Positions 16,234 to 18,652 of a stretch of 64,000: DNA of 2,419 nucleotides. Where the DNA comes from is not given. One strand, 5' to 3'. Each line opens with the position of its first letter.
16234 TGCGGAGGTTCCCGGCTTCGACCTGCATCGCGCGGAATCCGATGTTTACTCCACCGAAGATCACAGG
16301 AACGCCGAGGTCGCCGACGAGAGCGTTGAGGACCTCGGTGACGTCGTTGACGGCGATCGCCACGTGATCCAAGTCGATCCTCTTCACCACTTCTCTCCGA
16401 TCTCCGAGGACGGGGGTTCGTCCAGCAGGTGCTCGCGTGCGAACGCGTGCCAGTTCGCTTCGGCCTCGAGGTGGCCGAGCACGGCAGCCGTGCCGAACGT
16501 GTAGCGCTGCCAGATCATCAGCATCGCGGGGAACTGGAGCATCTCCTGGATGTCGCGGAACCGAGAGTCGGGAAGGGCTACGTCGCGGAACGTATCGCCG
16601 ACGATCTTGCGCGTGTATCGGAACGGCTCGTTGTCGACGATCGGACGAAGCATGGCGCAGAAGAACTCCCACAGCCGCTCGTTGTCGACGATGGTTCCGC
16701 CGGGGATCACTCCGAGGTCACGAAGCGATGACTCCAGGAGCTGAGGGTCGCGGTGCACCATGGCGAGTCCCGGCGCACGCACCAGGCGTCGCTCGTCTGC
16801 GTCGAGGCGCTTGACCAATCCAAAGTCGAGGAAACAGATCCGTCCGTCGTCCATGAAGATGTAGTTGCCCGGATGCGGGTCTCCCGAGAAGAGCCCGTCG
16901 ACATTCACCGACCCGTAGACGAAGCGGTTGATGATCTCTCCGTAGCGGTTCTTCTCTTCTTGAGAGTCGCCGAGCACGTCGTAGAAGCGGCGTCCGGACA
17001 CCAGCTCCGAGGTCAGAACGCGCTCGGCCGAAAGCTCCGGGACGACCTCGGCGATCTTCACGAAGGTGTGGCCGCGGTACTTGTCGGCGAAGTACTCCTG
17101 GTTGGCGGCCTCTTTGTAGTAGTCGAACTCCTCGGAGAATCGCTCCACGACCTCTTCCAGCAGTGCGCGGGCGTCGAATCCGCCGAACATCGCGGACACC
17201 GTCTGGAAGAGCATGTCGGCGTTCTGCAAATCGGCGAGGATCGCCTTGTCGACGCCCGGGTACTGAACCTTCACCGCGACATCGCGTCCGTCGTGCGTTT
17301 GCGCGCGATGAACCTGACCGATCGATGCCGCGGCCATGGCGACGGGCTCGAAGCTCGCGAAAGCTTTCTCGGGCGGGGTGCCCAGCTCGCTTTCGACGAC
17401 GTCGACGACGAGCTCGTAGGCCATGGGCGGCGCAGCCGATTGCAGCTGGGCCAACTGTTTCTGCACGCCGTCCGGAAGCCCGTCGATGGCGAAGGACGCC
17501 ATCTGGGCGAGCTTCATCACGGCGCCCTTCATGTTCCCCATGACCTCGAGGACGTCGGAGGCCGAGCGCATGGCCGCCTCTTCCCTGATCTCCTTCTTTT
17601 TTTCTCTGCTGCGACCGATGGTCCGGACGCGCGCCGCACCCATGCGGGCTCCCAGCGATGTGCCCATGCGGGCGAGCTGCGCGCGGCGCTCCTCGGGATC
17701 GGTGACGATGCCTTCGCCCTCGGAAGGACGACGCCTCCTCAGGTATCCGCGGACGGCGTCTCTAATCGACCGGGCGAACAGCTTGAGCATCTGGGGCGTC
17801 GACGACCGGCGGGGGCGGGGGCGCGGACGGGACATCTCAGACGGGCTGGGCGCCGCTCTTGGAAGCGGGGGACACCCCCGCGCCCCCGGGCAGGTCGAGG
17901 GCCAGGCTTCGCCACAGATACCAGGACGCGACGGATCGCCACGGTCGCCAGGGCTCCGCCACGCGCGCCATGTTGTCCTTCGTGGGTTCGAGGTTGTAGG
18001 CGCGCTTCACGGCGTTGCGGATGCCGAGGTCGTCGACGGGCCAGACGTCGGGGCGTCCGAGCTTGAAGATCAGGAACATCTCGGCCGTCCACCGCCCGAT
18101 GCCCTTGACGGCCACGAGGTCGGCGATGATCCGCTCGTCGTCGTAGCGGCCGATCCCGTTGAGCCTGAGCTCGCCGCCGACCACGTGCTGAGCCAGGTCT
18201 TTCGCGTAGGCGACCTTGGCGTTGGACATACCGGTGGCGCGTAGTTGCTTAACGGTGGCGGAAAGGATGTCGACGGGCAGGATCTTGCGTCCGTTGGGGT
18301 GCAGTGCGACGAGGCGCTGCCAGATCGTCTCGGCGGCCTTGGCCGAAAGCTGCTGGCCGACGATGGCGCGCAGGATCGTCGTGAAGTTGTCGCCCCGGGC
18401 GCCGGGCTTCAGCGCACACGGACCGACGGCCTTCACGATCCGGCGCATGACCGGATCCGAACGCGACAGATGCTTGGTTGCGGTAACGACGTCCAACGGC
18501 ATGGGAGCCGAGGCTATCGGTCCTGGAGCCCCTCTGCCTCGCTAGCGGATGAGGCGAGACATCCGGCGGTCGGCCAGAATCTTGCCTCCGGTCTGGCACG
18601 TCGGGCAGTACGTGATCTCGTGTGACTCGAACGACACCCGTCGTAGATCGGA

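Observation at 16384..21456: Operon coupling base-excision-repair glycosylases with an ABC1 kinase, VOC enzymes and a P450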

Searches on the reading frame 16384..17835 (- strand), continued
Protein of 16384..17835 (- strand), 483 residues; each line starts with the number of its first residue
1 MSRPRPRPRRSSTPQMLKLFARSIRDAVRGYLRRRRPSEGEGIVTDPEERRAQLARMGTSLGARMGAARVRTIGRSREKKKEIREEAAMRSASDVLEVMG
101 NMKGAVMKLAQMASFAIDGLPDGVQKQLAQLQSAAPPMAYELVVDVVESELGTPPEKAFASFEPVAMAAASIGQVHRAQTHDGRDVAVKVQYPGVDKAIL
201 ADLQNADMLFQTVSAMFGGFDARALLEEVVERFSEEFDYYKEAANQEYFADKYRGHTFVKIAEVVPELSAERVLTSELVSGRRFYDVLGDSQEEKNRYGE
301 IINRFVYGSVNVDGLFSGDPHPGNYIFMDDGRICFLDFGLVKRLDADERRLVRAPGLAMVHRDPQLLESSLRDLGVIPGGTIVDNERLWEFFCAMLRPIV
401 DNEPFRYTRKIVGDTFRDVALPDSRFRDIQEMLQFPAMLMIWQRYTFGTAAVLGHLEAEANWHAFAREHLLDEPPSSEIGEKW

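Call 44: find_encoding_contigs(protein=P0171, flank=8000, max_places=1)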
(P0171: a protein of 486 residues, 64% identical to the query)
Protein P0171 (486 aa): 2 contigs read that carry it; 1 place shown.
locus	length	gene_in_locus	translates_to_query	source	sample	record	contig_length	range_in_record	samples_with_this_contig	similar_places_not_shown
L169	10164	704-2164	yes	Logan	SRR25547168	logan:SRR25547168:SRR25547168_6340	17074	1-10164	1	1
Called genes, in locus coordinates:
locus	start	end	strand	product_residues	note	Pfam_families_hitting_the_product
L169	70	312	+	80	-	-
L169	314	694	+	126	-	PF00571:CBS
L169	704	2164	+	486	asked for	PF03109:ABC1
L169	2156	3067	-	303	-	PF01988:VIT1 (weak)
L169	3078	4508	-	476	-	PF01145:Band_7, PF15975:Flot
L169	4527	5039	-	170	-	PF25842:NfeD_TM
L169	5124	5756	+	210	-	PF00702:Hydrolase, PF13419:HAD_2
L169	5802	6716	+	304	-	PF01297:ZnuA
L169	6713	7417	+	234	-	PF00005:ABC_tran, PF13304:AAA_21 (faint)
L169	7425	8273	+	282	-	PF00950:ABC-3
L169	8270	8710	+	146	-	PF01475:FUR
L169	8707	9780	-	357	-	PF02073:Peptidase_M29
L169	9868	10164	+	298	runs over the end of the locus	PF10340:Say1_Mug180, PF20434:BD-FAE, PF07859:Abhydrolase_3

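Call 68: search_protein_families(library=padloc, proteins=[window:16387-17835:-], max_evalue=0.001)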
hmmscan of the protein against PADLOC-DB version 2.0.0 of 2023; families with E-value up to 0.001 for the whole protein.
window:16387-17835:- (483 aa): 0 families

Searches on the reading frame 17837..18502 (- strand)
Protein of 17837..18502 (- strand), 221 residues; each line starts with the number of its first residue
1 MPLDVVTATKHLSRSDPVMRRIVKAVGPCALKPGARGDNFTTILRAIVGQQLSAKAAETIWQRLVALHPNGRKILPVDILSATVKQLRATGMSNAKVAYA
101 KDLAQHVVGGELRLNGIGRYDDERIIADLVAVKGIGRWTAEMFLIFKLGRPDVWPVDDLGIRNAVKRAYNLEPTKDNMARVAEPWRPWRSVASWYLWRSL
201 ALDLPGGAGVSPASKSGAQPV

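Call 3: search_protein_families(library=pfam, proteins=[window:17837-18502:-])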
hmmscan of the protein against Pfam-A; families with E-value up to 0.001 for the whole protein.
window:17837-18502:- (221 aa): 1 family
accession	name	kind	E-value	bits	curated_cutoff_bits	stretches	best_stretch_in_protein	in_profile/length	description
PF00730.31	HhH-GPD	-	1.3e-16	61.3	26.2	1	45-187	2-108/108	HhH-GPD superfamily base excision DNA repair protein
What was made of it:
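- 17837..18502 (-): Short AlkA/Mag1-type HhH-GPD 3-methyladenine-DNA-glycosylase-like protein, 221 aa. PF00730 at 61.3 bits (call 3).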

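Call 4: search_protein_families(library=ncbifam, proteins=[window:17837-18502:-])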
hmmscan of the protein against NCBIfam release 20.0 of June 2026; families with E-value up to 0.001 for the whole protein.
window:17837-18502:- (221 aa): 1 family
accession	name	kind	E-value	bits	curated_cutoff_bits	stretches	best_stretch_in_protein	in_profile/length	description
NF007641.0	PRK10308.1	equivalog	3.2e-12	46.7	229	1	37-198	111-273/285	DNA-3-methyladenine glycosylase 2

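Call 30: find_related_loci(query=A2, collection=metagenome_contigs, flank=9000)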
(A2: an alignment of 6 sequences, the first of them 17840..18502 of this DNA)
Query A2 (221 aa) in metagenome_contigs; peptide patterns used: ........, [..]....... (x = any residue, [..] = any of these).
600 stretches matched a pattern (row limit reached: there are more); 592 encode a relative of the query (tblastn E <= 1e-3); the best 80 are kept; 80 distinct loci.
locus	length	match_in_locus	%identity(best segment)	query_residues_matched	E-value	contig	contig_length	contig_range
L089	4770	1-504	65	35-203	2e-70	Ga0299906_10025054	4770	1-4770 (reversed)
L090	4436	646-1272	53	2-210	7e-63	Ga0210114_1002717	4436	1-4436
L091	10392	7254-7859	49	11-212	1e-61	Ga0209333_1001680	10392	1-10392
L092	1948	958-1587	50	8-219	7e-61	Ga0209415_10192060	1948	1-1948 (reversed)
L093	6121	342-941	50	1-200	4e-59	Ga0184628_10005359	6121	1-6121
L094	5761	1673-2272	50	1-200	7e-59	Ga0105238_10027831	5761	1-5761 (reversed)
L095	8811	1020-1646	49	8-216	1e-58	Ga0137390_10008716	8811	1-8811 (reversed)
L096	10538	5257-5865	49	1-203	2e-58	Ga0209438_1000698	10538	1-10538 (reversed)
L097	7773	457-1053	50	4-200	3e-58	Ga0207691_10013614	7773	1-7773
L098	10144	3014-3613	48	1-200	1e-57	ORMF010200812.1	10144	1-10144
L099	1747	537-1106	52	8-200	2e-59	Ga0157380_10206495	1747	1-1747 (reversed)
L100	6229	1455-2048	51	3-200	1e-57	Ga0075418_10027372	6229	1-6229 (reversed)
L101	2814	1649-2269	49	3-205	1e-57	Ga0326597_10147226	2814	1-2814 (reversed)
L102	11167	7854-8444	50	4-200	8e-57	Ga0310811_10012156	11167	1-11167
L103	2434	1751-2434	46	1-217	2e-57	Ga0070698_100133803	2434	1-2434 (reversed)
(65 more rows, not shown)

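Call 31: search_solved_structures(query=A2, max_evalue=0.001, show_alignments=2)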
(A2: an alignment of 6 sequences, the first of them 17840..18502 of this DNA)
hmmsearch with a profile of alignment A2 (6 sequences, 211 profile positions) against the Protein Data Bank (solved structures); distinct sequences matched with E-value up to 0.001: 17.
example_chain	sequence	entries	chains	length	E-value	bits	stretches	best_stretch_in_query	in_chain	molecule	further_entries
2yg8_A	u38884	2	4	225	5.6e-41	143.7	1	4-204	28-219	DNA-3-methyladenine glycosidase II, putative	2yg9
3s6i_A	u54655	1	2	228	4.4e-38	134.2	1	7-202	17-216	DNA-3-methyladenine glycosylase 1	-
4hsb_A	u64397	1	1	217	5.5e-36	127.4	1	4-198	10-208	Probable DNA-3-methyladenine glycosylase 2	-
2h56_A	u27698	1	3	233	5.9e-36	127.3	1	35-200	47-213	DNA-3-methyladenine glycosidase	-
4b21_A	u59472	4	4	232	7e-36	127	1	4-198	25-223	PROBABLE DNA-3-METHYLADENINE GLYCOSYLASE 2 | MAG2, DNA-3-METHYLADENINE GLYCOSYLASE 2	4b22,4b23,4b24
2jhj_A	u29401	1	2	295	8.5e-14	54.9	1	40-170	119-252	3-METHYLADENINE DNA-GLYCOSYLASE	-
2jhn_A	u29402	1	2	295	1e-13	54.6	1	40-170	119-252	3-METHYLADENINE DNA-GLYCOSYLASE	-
3ogd_A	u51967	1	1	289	2.7e-11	46.7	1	36-198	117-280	DNA-3-methyladenine glycosylase 2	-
1diz_A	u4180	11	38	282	2.9e-11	46.6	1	36-198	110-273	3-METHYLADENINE DNA GLYCOSYLASE II | DNA-3-methyladenine glycosylase II | DNA-3-methyladenine glycosylase 2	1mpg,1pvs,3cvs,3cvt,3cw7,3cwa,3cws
3oh6_A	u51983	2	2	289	3.7e-11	46.3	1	36-198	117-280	DNA-3-methyladenine glycosylase 2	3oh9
4ejy_A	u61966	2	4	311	6.4e-07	32.4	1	36-169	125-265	3-Methyladenine DNA glycosylase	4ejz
3i0w_A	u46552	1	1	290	5e-05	26.2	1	96-169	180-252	8-oxoguanine-DNA-glycosylase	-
3i0x_A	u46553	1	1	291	5.1e-05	26.2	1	96-169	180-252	8-oxoguanine-DNA-glycosylase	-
3f10_A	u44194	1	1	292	5.1e-05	26.2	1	96-169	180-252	8-oxoguanine-DNA-glycosylase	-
3f0z_A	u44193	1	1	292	5.2e-05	26.2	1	96-169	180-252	8-oxoguanine-DNA-glycosylase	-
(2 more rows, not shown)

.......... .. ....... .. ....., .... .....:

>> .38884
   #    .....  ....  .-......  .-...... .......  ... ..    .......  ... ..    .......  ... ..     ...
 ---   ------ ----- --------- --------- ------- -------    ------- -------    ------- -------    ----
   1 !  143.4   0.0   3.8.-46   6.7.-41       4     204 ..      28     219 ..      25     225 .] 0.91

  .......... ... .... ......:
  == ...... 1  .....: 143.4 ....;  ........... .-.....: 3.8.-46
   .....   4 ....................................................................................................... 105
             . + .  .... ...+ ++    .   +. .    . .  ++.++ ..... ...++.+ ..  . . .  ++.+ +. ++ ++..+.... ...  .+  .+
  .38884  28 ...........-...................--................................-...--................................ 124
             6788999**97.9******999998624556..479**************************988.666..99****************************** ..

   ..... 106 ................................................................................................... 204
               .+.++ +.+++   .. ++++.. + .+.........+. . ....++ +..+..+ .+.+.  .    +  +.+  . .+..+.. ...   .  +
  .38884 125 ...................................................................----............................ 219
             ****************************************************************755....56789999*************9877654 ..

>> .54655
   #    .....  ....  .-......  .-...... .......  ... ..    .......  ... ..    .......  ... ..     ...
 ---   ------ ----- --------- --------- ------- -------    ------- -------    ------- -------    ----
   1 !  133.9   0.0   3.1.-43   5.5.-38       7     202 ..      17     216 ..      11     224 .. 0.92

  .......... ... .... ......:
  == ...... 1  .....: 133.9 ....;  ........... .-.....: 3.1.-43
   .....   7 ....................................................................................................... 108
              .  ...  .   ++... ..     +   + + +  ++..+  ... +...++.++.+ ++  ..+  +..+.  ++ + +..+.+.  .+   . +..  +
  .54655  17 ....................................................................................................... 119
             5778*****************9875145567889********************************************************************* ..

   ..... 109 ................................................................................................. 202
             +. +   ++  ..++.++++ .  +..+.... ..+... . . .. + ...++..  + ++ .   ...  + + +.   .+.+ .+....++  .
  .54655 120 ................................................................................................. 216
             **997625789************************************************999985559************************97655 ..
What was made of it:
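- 17837..18502 (-): PDB matches: D. radiodurans 2yg8 (5.6e-41), S. pombe Mag1 3s6i (4e-38) and E. coli AlkA 1diz (3e-11) (call 31).
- On HhH-GPD glycosylases, AlkA/Mag1 type: It aligns with the DDL motif of S. pombe Mag1 and D. radiodurans AlkA2 (call 31).
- On E. coli-type AlkA (DNA-3-methyladenine glycosylase 2 equivalog): The protein is 221 aa. The nearest structures are the short enzymes 2yg8, 3s6i and 4hsb (call 31).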

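Call 68: search_protein_families(library=padloc, proteins=[window:17840-18502:-], max_evalue=0.001)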
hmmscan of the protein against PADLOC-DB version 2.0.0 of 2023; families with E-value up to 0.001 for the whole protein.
window:17840-18502:- (221 aa): 0 families
